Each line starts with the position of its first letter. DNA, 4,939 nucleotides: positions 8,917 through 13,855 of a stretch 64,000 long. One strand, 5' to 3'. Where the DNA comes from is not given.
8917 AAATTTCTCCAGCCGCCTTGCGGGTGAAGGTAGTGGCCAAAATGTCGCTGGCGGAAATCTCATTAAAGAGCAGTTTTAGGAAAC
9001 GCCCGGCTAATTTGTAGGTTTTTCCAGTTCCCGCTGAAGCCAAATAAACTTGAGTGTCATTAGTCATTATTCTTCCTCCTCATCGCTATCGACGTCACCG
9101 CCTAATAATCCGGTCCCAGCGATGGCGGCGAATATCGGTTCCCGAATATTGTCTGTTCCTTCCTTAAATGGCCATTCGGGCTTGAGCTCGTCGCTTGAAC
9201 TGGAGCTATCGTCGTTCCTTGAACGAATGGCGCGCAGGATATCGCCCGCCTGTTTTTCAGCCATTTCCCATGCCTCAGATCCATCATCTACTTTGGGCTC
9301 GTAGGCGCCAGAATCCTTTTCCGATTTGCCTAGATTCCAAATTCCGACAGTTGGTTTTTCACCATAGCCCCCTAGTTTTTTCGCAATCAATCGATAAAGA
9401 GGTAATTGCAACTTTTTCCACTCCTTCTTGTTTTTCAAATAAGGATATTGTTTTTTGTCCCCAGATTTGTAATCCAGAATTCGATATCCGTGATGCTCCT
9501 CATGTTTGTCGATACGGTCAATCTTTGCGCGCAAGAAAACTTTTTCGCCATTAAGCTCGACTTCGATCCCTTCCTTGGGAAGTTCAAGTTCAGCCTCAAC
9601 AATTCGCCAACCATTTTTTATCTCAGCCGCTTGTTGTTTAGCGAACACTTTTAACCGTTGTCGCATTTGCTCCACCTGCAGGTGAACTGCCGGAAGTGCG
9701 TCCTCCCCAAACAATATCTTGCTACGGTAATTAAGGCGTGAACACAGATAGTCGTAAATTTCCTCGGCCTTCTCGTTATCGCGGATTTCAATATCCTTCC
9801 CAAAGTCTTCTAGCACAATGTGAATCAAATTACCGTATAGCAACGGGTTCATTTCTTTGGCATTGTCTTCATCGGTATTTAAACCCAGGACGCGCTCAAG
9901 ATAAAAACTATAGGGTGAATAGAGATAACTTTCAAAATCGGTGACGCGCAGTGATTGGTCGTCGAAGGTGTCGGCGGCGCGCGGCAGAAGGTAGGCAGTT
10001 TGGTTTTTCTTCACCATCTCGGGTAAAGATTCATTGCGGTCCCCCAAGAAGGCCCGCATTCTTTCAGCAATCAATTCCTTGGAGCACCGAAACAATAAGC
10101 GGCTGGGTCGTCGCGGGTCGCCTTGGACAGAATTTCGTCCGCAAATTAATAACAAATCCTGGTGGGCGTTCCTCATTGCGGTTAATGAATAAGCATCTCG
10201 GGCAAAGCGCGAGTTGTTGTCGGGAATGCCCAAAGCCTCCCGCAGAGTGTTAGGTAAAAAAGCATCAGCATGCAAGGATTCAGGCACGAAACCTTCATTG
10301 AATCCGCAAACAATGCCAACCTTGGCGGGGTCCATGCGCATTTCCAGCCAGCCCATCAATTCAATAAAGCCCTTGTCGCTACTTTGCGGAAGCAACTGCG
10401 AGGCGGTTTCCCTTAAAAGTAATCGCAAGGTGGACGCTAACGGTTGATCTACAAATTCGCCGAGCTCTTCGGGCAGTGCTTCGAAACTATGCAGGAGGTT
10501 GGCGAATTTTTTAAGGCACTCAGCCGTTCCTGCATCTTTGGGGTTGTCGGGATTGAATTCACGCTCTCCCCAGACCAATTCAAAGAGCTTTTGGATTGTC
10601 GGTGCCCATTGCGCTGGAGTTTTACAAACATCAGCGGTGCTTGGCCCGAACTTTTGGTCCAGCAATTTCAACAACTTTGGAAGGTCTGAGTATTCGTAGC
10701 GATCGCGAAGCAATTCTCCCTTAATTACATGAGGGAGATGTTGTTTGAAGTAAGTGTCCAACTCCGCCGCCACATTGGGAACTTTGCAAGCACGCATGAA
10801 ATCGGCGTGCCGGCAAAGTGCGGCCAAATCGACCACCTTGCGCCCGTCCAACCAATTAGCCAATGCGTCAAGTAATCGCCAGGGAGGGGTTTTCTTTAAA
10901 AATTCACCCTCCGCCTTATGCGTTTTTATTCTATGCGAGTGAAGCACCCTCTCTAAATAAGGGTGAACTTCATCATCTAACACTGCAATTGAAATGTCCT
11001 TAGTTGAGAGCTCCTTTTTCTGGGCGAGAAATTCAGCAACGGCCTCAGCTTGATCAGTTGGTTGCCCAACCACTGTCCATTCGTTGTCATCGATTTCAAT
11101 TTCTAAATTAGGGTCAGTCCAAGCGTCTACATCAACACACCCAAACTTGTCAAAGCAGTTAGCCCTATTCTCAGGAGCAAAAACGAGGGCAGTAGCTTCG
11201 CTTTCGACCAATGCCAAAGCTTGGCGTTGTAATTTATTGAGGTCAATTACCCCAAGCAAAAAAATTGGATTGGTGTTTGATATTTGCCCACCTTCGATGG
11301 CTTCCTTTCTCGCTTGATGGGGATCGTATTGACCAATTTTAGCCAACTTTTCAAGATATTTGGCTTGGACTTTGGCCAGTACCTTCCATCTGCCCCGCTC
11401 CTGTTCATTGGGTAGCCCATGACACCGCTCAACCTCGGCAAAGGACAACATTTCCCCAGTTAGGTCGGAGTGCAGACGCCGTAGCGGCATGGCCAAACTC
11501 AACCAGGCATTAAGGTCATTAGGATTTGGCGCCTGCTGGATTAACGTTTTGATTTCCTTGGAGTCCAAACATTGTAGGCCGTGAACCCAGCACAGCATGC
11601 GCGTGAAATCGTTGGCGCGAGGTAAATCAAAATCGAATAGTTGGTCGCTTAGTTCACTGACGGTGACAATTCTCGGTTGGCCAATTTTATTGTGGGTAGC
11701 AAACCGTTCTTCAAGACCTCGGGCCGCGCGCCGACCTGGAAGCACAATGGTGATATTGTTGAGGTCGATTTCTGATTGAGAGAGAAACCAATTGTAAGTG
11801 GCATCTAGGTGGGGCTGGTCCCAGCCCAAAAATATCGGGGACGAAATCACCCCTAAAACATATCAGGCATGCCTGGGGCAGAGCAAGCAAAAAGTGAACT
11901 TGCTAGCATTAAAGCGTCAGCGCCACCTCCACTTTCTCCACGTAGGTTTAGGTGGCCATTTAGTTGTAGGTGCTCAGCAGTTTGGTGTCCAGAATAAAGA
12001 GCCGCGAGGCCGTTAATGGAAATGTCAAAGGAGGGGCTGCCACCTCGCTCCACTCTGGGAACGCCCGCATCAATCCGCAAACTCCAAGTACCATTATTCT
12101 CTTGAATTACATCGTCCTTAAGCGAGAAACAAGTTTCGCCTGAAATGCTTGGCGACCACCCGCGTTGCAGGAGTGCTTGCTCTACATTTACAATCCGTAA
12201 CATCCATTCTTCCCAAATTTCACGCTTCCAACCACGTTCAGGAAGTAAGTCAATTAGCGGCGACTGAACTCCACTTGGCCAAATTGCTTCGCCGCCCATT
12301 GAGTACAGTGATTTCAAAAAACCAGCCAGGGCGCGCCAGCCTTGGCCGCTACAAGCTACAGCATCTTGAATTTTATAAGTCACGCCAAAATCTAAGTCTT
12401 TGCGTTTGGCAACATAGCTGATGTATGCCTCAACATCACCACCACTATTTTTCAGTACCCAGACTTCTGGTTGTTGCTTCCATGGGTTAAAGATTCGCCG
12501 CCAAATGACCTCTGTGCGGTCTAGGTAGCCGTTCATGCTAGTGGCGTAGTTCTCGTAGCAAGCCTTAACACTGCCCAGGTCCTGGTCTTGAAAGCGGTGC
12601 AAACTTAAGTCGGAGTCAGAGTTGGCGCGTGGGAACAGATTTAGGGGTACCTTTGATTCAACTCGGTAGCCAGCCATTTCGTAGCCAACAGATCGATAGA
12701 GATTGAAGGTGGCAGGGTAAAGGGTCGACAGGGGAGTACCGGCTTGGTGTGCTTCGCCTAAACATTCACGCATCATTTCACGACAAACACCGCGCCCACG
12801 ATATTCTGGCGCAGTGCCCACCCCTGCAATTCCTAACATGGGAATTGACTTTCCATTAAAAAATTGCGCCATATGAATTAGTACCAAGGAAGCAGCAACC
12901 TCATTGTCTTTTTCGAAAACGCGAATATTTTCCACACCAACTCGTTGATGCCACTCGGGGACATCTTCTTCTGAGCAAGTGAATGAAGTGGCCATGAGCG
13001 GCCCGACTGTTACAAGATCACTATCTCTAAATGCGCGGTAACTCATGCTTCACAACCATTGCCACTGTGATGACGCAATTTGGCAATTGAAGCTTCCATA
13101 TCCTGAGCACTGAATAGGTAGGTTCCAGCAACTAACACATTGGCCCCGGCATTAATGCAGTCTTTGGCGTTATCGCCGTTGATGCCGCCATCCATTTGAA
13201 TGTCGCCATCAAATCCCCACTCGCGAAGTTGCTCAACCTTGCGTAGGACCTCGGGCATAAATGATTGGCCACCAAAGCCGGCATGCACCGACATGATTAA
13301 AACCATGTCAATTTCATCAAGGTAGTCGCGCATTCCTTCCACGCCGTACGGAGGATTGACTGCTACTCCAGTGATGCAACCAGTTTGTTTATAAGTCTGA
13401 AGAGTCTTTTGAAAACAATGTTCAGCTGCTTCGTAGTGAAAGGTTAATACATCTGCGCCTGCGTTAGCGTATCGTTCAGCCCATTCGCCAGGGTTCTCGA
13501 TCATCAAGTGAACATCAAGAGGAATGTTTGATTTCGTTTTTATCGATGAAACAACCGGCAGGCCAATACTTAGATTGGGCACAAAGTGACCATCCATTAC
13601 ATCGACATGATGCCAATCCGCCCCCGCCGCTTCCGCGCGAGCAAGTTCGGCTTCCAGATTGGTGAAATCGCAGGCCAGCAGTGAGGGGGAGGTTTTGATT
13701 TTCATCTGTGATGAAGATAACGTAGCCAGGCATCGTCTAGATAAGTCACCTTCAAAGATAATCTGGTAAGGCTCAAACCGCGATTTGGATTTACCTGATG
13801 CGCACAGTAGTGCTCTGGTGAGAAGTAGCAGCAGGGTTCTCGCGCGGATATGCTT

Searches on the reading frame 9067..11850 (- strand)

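Call 78: search_protein_families(library=pfam, proteins=[window:9067-11850:-], max_evalue=0.000001)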
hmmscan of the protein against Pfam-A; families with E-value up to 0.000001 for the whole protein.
window:9067-11850:- (927 aa): 1 family
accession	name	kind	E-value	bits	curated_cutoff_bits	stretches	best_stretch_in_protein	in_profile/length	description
PF12705.13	PDDEXK_1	-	6.3e-26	92.2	22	1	636-876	4-225/247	PD-(D/E)XK nuclease superfamily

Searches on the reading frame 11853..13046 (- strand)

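Call 26: search_protein_families(library=ncbifam, proteins=[window:11853-13046:-], max_evalue=1e-8)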
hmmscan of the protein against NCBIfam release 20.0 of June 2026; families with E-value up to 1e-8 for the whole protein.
window:11853-13046:- (397 aa): 5 families
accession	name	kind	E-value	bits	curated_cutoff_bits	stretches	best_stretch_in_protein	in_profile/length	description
NF002367.0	PRK01346.1-4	subfamily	3.1e-26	92.3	259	1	8-367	12-385/411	hypothetical protein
NF002369.0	PRK01346.1-6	equivalog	4.2e-20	72.1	463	1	64-370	98-412/434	hypothetical protein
NF002368.0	PRK01346.1-5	equivalog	8.3e-15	54.5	576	1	4-359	10-368/402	enhanced intracellular survival protein Eis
NF002366.0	PRK01346.1-3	equivalog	6.2e-11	41.6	624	1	65-388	73-395/405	hypothetical protein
NF002364.0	PRK01346.1-1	equivalog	1.5e-10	40.6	701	1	65-361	79-376/408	enhanced intracellular survival protein Eis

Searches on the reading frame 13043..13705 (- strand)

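Call 26: search_protein_families(library=ncbifam, proteins=[window:13043-13705:-], max_evalue=1e-8)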
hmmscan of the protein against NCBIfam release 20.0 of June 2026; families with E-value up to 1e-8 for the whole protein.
window:13043-13705:- (220 aa): 6 families
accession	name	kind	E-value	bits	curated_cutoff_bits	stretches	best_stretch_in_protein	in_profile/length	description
TIGR01163.1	rpe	equivalog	5.4e-73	244.8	212.6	1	6-211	3-211/211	ribulose-phosphate 3-epimerase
NF004076.0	PRK05581.1-4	subfamily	4.8e-71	238.5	165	1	2-211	4-216/221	ribulose-phosphate 3-epimerase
NF007266.0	PRK09722.1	equivalog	5.2e-49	166.8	271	1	1-201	1-205/230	D-allulose 6-phosphate 3-epimerase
NF005944.0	PRK08005.1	equivalog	7.5e-25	87.4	376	1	7-209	5-206/210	ribulose-phosphate 3 epimerase family protein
NF005986.0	PRK08091.1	equivalog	1.2e-20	74.5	264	1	6-210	16-223/229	ribulose-phosphate 3-epimerase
NF010658.0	PRK14057.1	equivalog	7.3e-11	42.1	530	1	8-201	25-228/254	epimerase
